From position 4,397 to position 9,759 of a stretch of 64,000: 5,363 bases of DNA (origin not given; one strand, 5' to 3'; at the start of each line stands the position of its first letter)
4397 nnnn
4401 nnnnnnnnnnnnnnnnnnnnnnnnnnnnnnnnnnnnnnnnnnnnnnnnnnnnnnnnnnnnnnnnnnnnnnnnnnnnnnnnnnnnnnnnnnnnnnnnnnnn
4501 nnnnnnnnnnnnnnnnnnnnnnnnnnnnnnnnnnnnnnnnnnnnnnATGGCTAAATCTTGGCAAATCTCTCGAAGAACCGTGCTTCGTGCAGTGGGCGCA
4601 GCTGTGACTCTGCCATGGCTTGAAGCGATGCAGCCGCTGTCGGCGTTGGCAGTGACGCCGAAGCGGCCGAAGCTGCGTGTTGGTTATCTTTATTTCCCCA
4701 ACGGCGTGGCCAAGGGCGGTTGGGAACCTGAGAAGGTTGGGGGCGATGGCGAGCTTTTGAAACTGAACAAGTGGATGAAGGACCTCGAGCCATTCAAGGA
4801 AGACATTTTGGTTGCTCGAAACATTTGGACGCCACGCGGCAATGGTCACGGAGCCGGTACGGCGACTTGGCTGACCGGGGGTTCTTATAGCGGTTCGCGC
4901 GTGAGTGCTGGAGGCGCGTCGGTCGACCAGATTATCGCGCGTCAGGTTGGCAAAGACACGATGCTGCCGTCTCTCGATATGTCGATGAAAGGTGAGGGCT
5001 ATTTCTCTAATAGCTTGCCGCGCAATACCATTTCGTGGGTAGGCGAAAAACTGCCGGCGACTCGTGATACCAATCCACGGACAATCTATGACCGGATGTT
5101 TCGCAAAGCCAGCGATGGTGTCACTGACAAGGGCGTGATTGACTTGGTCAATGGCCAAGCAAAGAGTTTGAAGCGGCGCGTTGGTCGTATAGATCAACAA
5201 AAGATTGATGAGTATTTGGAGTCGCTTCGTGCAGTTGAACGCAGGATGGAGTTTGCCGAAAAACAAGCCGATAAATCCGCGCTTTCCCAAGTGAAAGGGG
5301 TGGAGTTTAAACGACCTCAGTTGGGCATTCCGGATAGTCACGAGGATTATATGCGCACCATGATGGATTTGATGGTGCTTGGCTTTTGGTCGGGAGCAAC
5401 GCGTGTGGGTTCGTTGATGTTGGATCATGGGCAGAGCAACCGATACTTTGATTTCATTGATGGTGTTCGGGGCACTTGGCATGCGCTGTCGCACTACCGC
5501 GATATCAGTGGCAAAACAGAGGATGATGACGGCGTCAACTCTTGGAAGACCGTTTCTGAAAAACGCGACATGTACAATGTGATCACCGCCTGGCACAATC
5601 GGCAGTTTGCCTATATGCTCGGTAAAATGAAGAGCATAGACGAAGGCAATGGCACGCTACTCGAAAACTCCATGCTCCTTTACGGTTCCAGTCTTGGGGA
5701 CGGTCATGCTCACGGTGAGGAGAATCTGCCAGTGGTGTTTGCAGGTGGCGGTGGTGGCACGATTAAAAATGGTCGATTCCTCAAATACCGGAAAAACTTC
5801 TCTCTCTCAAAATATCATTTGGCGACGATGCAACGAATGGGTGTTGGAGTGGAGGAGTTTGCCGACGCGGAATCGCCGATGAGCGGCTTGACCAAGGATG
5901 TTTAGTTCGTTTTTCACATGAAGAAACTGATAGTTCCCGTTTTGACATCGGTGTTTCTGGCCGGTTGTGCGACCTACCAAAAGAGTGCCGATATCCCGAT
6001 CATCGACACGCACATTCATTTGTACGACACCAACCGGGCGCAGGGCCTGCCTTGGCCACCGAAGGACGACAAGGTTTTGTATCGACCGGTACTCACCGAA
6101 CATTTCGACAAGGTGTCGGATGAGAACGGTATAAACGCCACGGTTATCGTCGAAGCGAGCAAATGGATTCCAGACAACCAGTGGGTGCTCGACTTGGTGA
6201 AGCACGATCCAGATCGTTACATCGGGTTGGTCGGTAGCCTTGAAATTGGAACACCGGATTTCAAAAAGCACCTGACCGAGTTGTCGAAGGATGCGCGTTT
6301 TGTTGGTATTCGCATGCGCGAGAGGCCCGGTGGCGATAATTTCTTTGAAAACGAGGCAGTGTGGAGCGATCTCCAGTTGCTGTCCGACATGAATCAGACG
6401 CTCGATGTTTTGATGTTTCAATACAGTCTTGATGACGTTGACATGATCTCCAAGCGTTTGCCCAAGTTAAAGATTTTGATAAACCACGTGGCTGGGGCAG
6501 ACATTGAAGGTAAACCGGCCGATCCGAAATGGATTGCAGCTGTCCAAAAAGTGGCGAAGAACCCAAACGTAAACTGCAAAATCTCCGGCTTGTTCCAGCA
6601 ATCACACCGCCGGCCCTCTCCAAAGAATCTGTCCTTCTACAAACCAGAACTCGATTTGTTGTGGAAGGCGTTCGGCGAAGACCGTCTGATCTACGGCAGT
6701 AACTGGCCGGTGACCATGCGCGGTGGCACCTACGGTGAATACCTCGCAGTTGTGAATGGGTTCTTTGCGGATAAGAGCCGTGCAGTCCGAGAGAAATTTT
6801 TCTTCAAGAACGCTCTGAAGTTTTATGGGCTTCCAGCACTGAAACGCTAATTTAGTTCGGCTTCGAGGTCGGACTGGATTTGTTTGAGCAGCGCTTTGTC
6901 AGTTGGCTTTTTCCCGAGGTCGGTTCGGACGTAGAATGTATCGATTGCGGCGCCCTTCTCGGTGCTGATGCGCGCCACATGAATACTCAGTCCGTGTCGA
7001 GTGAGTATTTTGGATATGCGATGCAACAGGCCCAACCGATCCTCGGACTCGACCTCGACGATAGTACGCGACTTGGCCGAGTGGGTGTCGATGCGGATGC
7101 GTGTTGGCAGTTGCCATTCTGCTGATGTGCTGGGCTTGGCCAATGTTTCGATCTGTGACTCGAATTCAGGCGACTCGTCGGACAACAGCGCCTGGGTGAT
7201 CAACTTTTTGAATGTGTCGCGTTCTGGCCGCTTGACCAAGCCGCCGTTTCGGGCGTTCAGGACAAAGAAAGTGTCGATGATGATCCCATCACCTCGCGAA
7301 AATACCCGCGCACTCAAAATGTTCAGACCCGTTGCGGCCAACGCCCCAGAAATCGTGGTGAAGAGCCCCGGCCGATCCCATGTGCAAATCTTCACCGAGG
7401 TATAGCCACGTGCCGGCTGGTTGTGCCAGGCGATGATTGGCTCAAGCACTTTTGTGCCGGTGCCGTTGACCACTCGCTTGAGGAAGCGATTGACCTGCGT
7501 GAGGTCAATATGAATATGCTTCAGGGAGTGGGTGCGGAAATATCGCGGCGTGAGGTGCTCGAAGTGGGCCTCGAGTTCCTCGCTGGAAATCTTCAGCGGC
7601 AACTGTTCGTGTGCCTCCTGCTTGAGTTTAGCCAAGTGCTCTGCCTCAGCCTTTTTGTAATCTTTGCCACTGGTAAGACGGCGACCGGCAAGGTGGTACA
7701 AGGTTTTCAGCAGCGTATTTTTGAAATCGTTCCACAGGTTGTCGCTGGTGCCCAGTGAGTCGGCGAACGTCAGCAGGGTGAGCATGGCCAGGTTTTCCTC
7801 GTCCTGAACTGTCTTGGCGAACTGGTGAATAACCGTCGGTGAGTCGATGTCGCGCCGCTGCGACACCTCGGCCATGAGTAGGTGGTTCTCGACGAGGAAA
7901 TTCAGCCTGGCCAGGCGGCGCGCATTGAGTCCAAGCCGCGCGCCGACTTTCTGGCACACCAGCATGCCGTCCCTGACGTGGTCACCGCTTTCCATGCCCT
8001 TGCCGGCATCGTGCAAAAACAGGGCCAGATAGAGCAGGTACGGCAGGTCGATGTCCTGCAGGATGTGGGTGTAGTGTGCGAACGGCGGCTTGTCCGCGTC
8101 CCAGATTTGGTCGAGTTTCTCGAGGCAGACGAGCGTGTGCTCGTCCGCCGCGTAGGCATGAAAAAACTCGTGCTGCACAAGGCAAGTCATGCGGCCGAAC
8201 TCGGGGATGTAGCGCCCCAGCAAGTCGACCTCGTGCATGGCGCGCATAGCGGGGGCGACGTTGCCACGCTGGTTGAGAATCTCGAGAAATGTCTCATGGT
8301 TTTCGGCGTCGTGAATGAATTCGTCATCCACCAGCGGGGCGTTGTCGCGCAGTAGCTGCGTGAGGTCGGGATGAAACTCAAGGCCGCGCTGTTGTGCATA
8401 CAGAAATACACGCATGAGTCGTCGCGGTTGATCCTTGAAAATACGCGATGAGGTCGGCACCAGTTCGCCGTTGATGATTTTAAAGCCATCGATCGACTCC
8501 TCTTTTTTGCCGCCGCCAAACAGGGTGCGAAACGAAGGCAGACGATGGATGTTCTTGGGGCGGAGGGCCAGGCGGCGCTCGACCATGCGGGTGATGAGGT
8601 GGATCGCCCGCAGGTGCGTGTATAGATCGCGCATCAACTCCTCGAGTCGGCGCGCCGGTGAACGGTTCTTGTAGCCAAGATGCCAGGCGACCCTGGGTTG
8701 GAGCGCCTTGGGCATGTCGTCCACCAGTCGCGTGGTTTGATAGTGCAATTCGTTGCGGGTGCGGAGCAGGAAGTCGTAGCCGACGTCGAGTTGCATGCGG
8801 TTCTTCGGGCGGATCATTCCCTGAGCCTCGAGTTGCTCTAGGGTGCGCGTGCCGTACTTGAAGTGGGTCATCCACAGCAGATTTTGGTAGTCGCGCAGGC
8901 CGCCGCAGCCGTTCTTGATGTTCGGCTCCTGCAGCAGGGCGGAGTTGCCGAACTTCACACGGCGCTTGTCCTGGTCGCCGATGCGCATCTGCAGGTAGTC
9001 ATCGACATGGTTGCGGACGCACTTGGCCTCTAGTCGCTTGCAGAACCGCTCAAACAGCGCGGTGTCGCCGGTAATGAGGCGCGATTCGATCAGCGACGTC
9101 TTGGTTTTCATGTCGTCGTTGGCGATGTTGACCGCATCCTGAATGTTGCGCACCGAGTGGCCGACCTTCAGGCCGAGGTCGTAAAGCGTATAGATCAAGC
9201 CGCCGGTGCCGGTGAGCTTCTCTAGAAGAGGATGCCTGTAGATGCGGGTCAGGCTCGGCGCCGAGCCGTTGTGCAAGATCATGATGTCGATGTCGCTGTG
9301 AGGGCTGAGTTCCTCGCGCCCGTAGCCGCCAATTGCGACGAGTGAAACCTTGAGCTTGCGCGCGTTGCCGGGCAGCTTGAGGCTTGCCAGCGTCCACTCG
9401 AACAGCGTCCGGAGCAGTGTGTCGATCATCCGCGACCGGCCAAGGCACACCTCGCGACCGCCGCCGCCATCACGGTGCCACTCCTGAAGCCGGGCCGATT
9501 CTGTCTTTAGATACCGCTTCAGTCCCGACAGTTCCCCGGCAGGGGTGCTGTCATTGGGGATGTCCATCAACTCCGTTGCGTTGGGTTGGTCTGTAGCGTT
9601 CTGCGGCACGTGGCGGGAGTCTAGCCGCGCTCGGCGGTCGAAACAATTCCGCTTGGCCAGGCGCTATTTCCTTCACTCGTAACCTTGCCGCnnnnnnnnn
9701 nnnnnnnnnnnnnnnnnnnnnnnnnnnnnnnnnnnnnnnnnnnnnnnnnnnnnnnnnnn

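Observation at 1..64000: Highly iterated perfect palindrome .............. across genes and spacers (HIP1-, USS- or REP-like genomic word)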

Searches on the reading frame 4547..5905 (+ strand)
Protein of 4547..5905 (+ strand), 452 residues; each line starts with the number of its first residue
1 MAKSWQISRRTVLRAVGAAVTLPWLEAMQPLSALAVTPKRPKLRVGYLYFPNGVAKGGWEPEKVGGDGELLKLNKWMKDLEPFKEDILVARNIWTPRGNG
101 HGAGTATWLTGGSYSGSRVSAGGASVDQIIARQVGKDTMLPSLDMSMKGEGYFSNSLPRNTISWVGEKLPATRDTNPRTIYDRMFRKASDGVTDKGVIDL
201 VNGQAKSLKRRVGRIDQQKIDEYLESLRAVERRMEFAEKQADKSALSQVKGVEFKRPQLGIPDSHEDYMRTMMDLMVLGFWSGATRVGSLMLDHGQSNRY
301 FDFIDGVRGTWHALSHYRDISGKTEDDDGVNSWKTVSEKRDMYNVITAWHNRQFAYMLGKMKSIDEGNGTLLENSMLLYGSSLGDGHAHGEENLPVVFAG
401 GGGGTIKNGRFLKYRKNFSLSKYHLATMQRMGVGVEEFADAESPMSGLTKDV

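Call 19: search_protein_families(library=pfam, proteins=[window:4547-5905:+], max_evalue=0.001)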
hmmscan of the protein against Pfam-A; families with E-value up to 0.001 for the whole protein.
window:4547-5905:+ (452 aa): 1 family
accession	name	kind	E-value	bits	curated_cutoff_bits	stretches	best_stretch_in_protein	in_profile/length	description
PF07586.16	HXXSHH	-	6.1e-70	236.7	30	1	44-355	1-307/307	Protein of unknown function (DUF1552)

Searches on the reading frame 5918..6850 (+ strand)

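Call 19: search_protein_families(library=pfam, proteins=[window:5918-6850:+], max_evalue=0.001)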
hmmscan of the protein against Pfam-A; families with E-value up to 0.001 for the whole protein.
window:5918-6850:+ (310 aa): 1 family
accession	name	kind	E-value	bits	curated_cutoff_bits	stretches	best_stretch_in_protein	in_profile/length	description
PF04909.20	Amidohydro_2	-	2.1e-39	136.5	26.4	1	29-305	1-289/289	Amidohydrolase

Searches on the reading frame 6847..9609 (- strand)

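Call 8: search_protein_families(library=pfam, proteins=[window:6847-9609:-])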
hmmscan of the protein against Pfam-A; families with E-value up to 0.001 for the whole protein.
window:6847-9609:- (920 aa): 6 families
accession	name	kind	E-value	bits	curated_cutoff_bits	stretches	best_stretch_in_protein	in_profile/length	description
PF08335.16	GlnD_UR_UTase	-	8.4e-31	107.3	21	1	206-343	3-140/141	GlnD PII-uridylyltransferase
PF01842.31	ACT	-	2.3e-18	66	27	2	849-913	1-63/66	ACT domain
PF22754.3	bHLH-TF_ACT-like_plant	-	6e-08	33.3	27.6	0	847-910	9-69/75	Plant bHLH transcription factor, ACT-like domain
PF24931.1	ACT_ACR9_3rd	-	1.4e-06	28.8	27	1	838-919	2-84/98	ACR9-like, ACT-like domain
PF13291.12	ACT_4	-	4.9e-06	27.6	27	0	851-885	9-43/80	ACT domain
PF01909.29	NTP_transf_2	-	0.0002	22.2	21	1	87-118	14-45/93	Nucleotidyltransferase domain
